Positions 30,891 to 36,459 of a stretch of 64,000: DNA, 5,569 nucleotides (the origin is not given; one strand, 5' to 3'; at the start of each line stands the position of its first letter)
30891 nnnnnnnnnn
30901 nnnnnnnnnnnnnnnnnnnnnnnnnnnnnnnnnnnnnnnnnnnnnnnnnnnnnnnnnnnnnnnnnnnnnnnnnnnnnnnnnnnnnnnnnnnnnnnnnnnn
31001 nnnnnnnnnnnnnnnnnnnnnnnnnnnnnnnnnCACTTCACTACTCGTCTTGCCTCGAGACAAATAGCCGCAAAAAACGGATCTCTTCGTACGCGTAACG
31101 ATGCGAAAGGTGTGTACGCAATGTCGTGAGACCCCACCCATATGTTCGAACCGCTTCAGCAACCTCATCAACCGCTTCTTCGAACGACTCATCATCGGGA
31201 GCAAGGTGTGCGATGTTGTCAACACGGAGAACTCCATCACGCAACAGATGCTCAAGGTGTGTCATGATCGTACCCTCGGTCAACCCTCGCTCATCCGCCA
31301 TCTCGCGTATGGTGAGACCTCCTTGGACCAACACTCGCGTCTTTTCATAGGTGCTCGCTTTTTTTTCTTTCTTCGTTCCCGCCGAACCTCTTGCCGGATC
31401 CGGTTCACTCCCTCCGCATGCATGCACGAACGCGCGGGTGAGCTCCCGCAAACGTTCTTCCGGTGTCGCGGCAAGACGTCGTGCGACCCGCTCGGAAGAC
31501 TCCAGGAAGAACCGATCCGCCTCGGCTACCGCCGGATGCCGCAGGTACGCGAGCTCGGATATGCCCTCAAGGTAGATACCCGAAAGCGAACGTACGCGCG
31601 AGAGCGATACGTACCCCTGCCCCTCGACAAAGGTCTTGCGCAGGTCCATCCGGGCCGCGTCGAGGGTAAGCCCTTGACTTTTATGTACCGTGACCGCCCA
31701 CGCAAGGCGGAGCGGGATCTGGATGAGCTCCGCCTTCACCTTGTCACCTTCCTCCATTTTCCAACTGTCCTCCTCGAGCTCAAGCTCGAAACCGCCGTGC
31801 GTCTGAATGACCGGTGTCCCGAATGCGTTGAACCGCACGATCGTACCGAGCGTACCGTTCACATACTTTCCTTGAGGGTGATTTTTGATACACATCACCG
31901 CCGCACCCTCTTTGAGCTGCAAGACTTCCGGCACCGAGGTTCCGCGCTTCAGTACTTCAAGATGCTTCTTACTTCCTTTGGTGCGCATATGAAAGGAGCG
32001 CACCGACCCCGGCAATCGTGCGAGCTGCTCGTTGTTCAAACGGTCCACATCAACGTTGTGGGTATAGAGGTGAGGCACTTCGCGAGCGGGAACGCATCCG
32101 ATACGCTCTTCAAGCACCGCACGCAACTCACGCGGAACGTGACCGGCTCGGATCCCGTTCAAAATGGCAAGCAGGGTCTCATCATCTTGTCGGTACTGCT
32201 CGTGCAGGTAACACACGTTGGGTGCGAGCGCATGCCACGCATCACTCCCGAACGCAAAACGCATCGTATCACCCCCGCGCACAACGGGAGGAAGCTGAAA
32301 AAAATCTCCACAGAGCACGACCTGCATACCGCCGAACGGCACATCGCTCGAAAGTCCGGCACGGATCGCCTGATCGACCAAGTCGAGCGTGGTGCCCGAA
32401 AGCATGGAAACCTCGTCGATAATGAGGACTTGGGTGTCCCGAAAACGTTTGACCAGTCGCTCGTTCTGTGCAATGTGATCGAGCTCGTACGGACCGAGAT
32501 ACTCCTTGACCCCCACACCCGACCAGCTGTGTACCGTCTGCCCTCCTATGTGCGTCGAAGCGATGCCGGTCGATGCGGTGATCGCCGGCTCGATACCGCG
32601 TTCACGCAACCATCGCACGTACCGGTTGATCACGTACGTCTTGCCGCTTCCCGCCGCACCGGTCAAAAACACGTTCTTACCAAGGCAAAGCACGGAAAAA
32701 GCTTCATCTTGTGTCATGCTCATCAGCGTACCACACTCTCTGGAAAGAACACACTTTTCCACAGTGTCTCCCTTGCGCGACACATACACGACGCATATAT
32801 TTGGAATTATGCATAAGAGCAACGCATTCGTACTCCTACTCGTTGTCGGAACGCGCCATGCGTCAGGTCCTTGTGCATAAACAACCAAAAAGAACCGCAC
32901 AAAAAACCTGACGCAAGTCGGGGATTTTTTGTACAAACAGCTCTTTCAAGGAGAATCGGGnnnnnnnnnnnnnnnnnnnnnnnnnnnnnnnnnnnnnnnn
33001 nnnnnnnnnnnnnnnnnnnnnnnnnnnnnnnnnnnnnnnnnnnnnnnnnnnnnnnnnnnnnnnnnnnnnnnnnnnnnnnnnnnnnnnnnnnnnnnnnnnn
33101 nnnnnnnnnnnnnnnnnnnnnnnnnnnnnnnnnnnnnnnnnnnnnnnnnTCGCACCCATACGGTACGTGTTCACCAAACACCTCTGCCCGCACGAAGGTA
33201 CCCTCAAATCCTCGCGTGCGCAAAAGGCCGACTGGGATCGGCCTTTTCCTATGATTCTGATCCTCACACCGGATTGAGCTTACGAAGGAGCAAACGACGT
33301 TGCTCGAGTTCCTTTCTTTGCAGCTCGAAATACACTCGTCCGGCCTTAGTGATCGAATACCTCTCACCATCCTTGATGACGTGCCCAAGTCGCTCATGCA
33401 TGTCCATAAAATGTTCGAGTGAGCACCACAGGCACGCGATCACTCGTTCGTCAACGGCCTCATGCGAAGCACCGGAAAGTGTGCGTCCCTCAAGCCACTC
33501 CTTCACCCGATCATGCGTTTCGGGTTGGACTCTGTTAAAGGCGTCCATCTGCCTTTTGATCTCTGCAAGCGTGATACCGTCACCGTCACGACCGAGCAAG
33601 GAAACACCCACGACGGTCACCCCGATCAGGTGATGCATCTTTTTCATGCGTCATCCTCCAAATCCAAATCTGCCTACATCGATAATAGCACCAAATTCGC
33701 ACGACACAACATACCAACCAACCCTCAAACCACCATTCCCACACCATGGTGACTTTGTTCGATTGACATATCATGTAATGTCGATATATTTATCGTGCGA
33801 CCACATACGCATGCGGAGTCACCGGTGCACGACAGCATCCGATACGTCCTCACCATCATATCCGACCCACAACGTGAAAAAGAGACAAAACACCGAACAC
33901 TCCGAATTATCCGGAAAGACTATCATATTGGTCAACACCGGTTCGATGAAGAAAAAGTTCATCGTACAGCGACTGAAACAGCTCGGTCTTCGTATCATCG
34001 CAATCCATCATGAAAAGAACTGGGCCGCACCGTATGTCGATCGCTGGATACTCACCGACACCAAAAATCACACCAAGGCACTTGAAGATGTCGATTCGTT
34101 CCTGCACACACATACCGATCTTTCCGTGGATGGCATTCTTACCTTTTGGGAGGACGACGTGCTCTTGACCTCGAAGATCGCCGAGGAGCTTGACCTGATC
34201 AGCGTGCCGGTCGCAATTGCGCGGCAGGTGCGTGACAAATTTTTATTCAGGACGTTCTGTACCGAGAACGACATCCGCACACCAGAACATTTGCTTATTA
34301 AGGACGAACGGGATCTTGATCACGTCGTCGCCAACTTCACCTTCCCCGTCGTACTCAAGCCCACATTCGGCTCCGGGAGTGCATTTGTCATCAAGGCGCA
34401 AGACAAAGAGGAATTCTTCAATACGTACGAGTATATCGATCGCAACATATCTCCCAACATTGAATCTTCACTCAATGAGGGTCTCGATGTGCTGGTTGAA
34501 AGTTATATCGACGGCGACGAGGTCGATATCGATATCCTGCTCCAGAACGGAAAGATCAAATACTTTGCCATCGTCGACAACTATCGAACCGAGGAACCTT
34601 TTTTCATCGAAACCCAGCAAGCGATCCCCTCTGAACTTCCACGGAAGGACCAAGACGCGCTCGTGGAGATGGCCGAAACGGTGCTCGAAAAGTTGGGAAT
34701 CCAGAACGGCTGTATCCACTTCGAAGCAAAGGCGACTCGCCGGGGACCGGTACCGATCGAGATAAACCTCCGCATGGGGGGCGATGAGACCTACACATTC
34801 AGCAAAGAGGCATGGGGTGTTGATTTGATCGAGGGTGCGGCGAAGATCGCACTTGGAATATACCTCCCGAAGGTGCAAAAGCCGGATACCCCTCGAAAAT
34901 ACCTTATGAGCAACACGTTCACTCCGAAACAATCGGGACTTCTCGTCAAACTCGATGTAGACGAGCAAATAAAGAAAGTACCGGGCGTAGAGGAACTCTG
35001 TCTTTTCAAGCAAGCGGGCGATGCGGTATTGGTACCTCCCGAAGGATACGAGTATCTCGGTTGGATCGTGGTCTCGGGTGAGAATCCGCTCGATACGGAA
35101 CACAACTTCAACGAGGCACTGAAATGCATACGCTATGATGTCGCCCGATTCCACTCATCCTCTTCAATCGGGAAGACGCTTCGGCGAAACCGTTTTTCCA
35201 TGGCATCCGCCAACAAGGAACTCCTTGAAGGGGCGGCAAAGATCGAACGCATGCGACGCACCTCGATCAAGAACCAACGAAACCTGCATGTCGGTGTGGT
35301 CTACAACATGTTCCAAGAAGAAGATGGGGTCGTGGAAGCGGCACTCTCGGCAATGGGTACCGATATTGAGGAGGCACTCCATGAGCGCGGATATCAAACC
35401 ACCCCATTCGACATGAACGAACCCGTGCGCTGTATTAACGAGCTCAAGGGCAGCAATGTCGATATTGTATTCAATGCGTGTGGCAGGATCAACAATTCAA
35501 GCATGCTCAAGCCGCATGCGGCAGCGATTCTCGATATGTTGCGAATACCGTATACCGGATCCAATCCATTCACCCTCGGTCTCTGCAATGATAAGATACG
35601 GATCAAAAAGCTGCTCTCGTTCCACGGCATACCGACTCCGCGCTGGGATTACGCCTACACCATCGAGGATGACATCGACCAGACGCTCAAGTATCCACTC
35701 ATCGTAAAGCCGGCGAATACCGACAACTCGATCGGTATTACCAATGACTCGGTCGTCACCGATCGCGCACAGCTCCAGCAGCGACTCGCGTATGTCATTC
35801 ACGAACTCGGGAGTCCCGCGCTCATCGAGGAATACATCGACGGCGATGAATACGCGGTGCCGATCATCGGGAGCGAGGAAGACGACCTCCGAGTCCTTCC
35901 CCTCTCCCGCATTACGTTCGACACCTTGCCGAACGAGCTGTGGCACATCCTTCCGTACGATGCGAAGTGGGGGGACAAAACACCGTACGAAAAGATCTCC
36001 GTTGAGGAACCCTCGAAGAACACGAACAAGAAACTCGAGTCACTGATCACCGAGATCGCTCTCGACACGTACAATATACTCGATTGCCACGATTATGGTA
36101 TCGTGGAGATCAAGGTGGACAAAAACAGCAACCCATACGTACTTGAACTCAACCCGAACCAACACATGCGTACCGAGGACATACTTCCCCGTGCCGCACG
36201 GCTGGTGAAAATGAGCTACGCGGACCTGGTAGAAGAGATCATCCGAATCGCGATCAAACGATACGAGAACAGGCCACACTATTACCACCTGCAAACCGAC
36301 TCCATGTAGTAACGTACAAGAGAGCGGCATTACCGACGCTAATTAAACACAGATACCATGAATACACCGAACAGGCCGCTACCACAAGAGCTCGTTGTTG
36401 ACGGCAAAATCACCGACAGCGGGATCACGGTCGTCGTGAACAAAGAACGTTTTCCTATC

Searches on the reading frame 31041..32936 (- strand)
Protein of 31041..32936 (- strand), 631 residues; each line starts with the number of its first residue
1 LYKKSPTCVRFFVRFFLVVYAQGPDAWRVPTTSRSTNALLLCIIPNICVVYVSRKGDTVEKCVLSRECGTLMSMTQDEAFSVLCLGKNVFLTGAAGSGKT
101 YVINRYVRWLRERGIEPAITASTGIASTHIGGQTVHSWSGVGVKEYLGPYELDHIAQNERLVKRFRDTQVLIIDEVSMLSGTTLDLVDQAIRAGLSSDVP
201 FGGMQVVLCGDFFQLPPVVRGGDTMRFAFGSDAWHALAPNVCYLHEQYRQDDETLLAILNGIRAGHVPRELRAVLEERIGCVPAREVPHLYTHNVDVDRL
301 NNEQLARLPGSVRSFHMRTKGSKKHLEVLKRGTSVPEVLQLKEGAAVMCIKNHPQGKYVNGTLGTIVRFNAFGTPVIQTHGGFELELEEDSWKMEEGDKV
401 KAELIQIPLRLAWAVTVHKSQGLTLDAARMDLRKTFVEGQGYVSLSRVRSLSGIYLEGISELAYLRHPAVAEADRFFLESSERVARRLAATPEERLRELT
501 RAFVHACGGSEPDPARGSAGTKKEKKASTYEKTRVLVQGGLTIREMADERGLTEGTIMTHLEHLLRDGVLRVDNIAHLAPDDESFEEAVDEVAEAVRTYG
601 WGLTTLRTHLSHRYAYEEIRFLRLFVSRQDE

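Call 54: search_protein_families(library=pfam, proteins=[window:31041-32936:-], max_evalue=0.00001)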
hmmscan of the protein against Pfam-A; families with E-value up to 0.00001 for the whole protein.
window:31041-32936:- (631 aa): 6 families
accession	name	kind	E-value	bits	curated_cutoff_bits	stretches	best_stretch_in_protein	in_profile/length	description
PF05970.20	PIF1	-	3.1e-35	122.2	25.9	1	85-253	21-192/223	PIF1-like helicase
PF13604.12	AAA_30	-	9.8e-16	58.5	27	1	74-274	4-180/191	AAA domain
PF13245.12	AAA_19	-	4.2e-13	50.1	25.1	1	76-219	1-133/134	AAA domain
PF14493.12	HTH_40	-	1.9e-12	47.8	27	1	529-622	1-88/89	Helix-turn-helix domain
PF13401.12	AAA_22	-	4.8e-09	37.1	27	1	88-210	7-122/130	AAA domain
PF21530.3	Pif1_2B_dom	-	3.8e-06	27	23.9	0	329-369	6-47/47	DNA helicase Pif1, 2B domain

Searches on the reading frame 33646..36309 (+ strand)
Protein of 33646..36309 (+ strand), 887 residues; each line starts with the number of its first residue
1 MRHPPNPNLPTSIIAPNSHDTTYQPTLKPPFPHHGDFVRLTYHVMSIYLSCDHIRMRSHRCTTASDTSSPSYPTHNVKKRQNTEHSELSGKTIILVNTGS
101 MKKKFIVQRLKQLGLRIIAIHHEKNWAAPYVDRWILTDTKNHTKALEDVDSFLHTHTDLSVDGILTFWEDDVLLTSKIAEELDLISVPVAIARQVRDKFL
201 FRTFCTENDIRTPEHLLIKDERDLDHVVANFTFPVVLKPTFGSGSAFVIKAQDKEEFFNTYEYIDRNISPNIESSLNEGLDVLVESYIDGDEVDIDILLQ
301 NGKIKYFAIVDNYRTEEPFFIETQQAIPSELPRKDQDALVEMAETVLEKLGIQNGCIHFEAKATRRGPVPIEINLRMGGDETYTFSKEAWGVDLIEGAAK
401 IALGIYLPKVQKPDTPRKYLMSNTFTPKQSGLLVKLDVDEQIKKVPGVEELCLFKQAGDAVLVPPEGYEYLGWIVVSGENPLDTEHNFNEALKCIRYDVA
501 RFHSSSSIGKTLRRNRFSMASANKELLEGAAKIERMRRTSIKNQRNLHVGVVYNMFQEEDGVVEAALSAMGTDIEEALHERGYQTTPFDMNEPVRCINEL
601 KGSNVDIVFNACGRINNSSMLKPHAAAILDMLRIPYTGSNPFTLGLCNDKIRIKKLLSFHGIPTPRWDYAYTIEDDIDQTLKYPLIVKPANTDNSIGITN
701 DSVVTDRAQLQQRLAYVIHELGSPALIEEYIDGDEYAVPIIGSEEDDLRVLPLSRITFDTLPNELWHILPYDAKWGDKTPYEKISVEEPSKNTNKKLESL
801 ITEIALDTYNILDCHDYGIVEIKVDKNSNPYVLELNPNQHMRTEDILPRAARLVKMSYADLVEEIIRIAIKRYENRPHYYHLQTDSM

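Call 54: search_protein_families(library=pfam, proteins=[window:33646-36309:+], max_evalue=0.00001)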
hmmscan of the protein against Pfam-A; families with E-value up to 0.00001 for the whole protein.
window:33646-36309:+ (887 aa): 11 families
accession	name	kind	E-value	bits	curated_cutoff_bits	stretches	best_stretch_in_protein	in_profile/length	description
PF13535.11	ATP-grasp_4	-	9.9e-31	106.9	27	1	232-380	2-156/160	ATP-grasp domain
PF07478.18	Dala_Dala_lig_C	-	2.7e-29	102.6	24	1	672-866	26-203/204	D-ala D-ala ligase C-terminus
PF02655.19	ATP-grasp_3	-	1.8e-17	64.3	23.2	2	196-379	2-159/160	ATP-grasp domain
PF02786.22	CPSase_L_D2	-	3.4e-13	50.1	19.8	1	197-409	1-210/211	Carbamoyl-phosphate synthase L chain, ATP binding domain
PF18603.7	LAL_C2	-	5.2e-13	49.5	29.4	1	425-499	3-77/78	L-amino acid ligase C-terminal domain 2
PF02222.28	ATP-grasp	-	1.8e-10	41.2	27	1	205-352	3-139/179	ATP-grasp domain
PF08443.16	RimK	-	1.2e-09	38.5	21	0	196-290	2-84/188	RimK-like ATP-grasp domain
PF15632.11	ATPgrasp_Ter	-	2.4e-09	37.5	29.1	1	281-413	4-117/131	ATP-grasp in the biosynthetic pathway with Ter operon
PF18130.6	ATPgrasp_N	-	5.7e-09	36.9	27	1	111-184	5-79/81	ATP-grasp N-terminal domain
PF14397.11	ATPgrasp_ST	-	1.7e-07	31.1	31.4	0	191-292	15-124/278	Sugar-transfer associated ATP-grasp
PF01071.24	GARS_A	-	2.1e-06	28.1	27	0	198-314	3-115/194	Phosphoribosylglycinamide synthetase, ATP-grasp (A) domain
